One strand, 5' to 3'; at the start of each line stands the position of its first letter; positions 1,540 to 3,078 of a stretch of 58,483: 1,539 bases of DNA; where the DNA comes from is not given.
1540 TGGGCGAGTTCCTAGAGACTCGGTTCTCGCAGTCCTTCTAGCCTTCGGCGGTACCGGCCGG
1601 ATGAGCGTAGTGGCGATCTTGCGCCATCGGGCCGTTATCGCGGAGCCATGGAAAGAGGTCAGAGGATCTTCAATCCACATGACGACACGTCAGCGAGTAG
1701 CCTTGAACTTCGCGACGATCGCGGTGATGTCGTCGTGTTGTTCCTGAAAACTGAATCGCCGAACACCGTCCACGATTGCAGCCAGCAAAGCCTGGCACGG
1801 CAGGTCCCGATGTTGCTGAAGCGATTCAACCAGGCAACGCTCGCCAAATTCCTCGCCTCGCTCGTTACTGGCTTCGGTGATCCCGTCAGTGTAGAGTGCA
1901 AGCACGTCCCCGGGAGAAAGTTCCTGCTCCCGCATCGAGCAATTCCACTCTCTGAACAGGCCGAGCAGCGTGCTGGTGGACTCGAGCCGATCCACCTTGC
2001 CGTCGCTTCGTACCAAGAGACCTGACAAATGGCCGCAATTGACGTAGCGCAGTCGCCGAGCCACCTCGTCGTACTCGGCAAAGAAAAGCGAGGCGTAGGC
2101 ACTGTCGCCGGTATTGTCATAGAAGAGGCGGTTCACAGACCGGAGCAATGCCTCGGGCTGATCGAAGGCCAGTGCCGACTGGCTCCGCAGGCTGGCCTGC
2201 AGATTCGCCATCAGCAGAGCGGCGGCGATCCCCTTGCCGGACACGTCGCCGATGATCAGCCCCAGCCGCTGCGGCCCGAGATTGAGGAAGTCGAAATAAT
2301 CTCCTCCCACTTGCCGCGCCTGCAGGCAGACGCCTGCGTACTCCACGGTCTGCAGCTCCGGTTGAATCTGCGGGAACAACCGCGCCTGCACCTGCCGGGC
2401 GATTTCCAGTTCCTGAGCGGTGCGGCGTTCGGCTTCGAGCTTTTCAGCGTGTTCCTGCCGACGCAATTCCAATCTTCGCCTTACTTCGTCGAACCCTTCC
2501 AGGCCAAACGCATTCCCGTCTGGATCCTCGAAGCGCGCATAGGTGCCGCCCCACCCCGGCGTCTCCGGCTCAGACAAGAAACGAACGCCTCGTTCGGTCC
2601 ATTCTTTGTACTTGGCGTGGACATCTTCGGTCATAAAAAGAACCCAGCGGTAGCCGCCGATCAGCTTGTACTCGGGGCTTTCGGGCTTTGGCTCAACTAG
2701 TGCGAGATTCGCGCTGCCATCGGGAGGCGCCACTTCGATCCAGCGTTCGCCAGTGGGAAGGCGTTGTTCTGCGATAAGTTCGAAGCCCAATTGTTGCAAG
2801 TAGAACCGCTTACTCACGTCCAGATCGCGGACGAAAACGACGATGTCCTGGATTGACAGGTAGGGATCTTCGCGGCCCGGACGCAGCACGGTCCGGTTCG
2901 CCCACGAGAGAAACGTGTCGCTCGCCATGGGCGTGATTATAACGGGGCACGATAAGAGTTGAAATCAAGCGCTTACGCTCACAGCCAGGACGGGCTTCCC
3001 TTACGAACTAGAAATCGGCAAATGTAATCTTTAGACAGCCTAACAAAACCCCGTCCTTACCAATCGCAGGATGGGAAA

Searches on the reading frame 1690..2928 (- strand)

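Call 13: search_protein_families(library=pfam, proteins=[window:1690-2928:-], max_evalue=0.001)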
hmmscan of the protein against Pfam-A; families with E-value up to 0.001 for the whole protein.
window:1690-2928:- (412 aa): 4 families
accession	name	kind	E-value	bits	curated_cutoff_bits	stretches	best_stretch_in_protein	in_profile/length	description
PF07228.17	SpoIIE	-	3e-49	168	25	1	219-408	2-191/192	Stage II sporulation protein E (SpoIIE)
PF00903.31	Glyoxalase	-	4.7e-21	75.8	20.6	1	26-141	2-119/121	Glyoxalase/Bleomycin resistance protein/Dioxygenase superfamily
PF12681.13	Glyoxalase_2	-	3.2e-05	24.3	30.1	0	98-140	67-110/118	Glyoxalase-like domain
PF18029.7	Glyoxalase_6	-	0.00069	20.7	23.6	0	29-142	2-104/106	Glyoxalase-like domain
